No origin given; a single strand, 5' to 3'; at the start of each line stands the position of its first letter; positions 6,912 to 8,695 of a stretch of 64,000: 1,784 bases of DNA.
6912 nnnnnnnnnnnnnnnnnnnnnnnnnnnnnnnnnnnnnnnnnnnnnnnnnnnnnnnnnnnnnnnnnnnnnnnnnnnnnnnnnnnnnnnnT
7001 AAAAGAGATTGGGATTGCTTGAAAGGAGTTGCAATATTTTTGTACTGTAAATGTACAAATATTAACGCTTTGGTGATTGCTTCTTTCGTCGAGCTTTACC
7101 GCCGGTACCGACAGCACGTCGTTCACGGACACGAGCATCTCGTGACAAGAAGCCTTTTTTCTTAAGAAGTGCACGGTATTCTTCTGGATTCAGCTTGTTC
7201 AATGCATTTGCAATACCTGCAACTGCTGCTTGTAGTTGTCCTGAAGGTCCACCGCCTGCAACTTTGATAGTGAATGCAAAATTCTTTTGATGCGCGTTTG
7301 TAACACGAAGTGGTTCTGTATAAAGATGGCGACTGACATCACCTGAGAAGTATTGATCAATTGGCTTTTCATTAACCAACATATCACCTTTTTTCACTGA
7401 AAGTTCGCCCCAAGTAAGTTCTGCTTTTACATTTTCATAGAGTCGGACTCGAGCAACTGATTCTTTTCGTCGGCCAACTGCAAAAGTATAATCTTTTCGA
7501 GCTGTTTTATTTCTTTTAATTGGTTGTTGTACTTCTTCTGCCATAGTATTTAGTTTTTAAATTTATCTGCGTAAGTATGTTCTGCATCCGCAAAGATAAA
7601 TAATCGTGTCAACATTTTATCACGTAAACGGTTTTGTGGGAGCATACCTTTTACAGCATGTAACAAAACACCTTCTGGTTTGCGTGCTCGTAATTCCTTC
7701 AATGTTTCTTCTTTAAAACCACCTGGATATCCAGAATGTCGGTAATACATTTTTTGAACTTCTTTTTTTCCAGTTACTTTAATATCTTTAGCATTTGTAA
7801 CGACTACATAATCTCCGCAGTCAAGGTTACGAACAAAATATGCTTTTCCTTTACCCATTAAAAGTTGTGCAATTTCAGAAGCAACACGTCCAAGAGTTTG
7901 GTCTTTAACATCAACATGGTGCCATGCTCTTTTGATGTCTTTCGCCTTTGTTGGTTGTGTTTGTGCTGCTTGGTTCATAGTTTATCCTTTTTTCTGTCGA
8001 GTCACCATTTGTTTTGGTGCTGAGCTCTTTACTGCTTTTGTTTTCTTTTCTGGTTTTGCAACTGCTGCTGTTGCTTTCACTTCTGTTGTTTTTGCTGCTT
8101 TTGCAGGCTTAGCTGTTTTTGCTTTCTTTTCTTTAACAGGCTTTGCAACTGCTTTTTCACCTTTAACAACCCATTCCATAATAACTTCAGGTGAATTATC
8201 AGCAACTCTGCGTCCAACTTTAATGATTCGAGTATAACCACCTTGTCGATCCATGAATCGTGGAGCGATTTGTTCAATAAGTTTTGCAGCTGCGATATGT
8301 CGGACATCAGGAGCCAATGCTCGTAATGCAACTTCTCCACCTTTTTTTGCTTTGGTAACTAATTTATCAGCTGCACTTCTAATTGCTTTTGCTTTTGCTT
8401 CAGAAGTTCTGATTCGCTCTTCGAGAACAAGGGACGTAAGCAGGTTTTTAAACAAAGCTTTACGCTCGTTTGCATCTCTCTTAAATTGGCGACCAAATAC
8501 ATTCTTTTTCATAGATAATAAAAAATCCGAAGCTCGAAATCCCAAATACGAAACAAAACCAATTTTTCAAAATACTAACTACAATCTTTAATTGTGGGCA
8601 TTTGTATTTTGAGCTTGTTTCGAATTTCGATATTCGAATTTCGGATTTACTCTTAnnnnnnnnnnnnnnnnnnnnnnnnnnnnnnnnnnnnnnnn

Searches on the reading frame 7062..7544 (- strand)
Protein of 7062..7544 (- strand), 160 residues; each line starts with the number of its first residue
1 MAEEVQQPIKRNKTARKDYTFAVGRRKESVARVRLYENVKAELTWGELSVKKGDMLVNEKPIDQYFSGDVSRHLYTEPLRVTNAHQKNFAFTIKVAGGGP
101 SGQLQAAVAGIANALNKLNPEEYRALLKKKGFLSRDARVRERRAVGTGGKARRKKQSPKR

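Call 8: search_protein_families(library=pfam, proteins=[window:7062-7544:-])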
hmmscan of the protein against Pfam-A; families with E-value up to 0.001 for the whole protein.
window:7062-7544:- (160 aa): 1 family
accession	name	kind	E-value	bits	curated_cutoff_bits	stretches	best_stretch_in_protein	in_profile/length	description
PF00380.25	Ribosomal_S9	-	4.7e-30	105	22.5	1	24-160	1-121/121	Ribosomal protein S9/S16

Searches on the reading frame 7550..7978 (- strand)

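Call 8: search_protein_families(library=pfam, proteins=[window:7550-7978:-])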
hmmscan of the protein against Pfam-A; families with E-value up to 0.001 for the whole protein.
window:7550-7978:- (142 aa): 1 family
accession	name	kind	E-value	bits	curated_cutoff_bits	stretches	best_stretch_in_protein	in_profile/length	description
PF00572.24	Ribosomal_L13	-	3.7e-46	156.5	23.8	1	17-134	1-118/119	Ribosomal protein L13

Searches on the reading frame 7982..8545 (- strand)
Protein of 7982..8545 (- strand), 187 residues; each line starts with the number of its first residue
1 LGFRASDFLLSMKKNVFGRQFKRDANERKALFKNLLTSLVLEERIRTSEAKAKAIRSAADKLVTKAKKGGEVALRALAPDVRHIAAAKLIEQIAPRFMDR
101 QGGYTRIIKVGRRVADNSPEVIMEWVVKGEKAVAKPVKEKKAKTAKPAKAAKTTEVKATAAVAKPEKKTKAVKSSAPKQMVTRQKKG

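Call 8: search_protein_families(library=pfam, proteins=[window:7982-8545:-])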
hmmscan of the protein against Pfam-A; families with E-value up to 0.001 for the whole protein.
window:7982-8545:- (187 aa): 1 family
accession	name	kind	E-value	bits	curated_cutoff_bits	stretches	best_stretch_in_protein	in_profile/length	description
PF01196.24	Ribosomal_L17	-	3.1e-26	92.5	27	1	31-126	1-97/97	Ribosomal protein L17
